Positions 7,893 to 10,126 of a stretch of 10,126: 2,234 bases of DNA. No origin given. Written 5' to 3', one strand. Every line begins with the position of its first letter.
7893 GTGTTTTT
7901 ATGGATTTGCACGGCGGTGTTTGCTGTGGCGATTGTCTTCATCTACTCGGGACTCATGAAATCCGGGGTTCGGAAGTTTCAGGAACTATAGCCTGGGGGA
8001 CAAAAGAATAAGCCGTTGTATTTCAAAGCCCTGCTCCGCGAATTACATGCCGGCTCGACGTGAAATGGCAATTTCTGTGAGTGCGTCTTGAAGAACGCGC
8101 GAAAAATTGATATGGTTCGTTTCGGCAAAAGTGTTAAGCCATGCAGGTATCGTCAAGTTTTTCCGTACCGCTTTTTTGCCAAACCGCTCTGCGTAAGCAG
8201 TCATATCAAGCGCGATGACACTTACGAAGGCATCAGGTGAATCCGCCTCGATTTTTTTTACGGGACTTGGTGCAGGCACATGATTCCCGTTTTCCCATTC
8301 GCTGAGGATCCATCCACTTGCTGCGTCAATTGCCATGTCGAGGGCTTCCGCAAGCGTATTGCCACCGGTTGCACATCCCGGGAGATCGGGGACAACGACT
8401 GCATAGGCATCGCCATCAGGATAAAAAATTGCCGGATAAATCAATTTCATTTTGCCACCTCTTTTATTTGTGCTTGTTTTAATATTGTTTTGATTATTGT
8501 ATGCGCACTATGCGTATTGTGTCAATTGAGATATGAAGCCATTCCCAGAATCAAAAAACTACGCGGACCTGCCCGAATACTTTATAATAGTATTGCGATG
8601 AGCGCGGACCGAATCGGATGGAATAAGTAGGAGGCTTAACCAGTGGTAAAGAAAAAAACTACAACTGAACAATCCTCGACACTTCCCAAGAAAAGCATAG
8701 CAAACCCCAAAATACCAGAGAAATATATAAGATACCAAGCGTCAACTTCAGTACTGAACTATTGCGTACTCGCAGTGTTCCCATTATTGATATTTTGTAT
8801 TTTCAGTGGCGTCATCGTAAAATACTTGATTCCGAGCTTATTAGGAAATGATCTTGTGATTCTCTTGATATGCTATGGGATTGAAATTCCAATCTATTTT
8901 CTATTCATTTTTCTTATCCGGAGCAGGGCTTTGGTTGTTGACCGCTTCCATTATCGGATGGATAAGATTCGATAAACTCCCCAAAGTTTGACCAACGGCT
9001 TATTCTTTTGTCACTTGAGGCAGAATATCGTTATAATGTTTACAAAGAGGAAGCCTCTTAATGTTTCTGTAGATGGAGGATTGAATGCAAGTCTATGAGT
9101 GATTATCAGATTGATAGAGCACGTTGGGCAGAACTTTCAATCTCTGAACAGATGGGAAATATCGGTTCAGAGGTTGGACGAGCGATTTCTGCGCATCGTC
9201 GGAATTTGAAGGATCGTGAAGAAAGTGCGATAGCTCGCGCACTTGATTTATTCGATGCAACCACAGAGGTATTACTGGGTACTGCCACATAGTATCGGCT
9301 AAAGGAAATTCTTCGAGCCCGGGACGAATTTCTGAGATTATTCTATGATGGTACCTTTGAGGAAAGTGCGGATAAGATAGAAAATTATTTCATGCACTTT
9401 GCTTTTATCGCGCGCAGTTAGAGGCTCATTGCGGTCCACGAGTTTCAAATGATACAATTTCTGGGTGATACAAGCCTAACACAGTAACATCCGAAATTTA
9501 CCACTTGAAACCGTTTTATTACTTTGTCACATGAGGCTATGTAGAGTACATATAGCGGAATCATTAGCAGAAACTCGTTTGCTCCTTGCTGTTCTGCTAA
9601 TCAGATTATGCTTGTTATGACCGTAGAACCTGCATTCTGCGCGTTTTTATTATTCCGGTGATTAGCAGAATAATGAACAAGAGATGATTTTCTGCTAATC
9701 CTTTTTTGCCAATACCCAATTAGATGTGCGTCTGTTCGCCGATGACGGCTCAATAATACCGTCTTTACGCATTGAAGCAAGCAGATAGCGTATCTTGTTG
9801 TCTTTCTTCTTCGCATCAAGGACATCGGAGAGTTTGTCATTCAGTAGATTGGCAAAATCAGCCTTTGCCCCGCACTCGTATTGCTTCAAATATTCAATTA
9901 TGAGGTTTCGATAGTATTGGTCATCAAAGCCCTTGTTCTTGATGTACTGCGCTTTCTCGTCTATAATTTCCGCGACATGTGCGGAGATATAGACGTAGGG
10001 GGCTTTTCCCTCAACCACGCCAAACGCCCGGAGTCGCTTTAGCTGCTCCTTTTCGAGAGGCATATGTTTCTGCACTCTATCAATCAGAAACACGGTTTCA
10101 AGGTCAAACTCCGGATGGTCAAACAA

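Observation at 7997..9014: ~1 kb segment carrying orphan hicB and a small membrane-protein gene is bracketed by significant inverted repeats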

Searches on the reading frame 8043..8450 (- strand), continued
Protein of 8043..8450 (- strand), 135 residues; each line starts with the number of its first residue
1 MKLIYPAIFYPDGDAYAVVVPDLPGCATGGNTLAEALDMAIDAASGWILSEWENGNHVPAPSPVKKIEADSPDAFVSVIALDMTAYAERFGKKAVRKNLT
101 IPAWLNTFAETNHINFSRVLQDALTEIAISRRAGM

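Call 73: search_protein_families(library=phrogs, proteins=[window:8046-8450:-], max_evalue=0.1)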
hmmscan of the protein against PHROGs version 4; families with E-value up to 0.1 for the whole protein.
window:8046-8450:- (135 aa): 2 families
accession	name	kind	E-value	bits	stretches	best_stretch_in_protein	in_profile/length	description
phrog_497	-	moron, auxiliary metabolic gene and host takeover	3.3e-38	133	1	1-126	9-139/342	toxin-antitoxin system HicB-like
phrog_11958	-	unknown function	2.4e-10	41.5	1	3-65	2-66/84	-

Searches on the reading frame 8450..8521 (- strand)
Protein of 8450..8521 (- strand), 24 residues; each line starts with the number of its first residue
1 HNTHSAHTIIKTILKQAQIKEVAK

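Call 51: search_protein_families(library=pfam, proteins=[window:8450-8521:-], max_evalue=10)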
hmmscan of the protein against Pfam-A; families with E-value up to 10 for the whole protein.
seq(24 aa): 0 families

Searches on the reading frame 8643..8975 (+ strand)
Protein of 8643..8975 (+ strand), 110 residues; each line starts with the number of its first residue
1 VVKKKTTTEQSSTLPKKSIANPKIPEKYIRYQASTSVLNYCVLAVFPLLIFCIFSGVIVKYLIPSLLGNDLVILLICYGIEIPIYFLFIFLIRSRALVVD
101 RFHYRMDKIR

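Call 8: search_protein_families(library=pfam, proteins=[window:8643-8975:+], max_evalue=0.01)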
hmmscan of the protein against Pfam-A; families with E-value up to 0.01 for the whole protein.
window:8643-8975:+ (110 aa): 0 families

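Call 13: find_encoding_contigs(protein=window:8643-8975:+, flank=10000, max_places=10)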
Protein window:8643-8975:+ (110 aa): no gene with exactly this product is on record in the collection.

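Call 24: find_homologous_proteins(query=window:8643-8972:+, max_evalue=0.01)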
Query window:8643-8972:+ (110 aa): 1 proteins with E <= 0.01 among 8 candidates.
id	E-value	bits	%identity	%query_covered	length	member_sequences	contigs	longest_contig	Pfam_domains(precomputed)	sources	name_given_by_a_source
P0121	9.5e-64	230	99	100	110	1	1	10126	-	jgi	jgi:hypothetical protein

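Call 40: search_protein_families(library=ncbifam, proteins=[window:8643-8972:+], max_evalue=1)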
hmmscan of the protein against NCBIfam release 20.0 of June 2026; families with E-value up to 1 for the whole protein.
window:8643-8972:+ (110 aa): 0 families

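Call 62: search_protein_representatives(protein=window:8643-8972:+)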
Query: 110 residues. Proteins with E-value up to 0.001 (for the whole library): 3; up to 1e-10: 1; up to 1e-30: 1. The best 3 are listed.
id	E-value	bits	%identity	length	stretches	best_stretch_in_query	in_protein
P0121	3.0e-64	229.8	99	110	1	1-110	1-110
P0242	3.9e-07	46.3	52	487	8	12-42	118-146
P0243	9.7e-04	35.3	69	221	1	23-56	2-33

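Call 63: find_encoding_contigs(protein=P0121, flank=10000, max_places=10)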
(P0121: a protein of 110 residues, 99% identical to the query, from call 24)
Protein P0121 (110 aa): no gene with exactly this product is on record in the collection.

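Call 72: search_protein_families(library=padloc, proteins=[window:8643-8972:+], max_evalue=1)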
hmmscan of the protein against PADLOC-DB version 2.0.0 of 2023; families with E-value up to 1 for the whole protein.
window:8643-8972:+ (110 aa): 0 families

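Call 73: search_protein_families(library=phrogs, proteins=[window:8643-8972:+], max_evalue=0.1)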
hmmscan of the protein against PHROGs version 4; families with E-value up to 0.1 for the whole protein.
window:8643-8972:+ (110 aa): 0 families

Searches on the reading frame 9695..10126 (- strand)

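Call 8: search_protein_families(library=pfam, proteins=[window:9695-10126:-], max_evalue=0.01)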
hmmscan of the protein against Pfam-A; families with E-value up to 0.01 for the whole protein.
window:9695-10126:- (143 aa): 0 families

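Call 39: search_protein_families(library=pfam, proteins=[window:9698-10126:-], max_evalue=1)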
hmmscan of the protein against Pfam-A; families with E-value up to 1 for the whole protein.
window:9698-10126:- (143 aa): 1 family
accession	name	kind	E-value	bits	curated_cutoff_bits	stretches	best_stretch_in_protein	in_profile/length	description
PF21980.2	MksE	-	0.073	13.9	27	1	64-128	89-143/163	Condensin complex protein MksE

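Call 40: search_protein_families(library=ncbifam, proteins=[window:9698-10126:-], max_evalue=1)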
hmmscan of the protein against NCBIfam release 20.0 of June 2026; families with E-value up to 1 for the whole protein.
window:9698-10126:- (143 aa): 2 families
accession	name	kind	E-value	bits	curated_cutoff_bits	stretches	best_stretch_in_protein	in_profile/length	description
NF047484.1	LA1326_LA4305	subfamily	0.067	12.8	100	1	101-142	96-137/205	LA_1326/LA_4305 family lipoprotein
TIGR01803.1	CM-like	subfamily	0.09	12.9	73.35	1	46-76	41-71/82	chorismate mutase family protein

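Call 72: search_protein_families(library=padloc, proteins=[window:9698-10126:-], max_evalue=1)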
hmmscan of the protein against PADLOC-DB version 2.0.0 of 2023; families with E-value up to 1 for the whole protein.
window:9698-10126:- (143 aa): 0 families

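Call 73: search_protein_families(library=phrogs, proteins=[window:9698-10126:-], max_evalue=0.1)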
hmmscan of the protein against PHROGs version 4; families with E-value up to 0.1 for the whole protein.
window:9698-10126:- (143 aa): 0 families
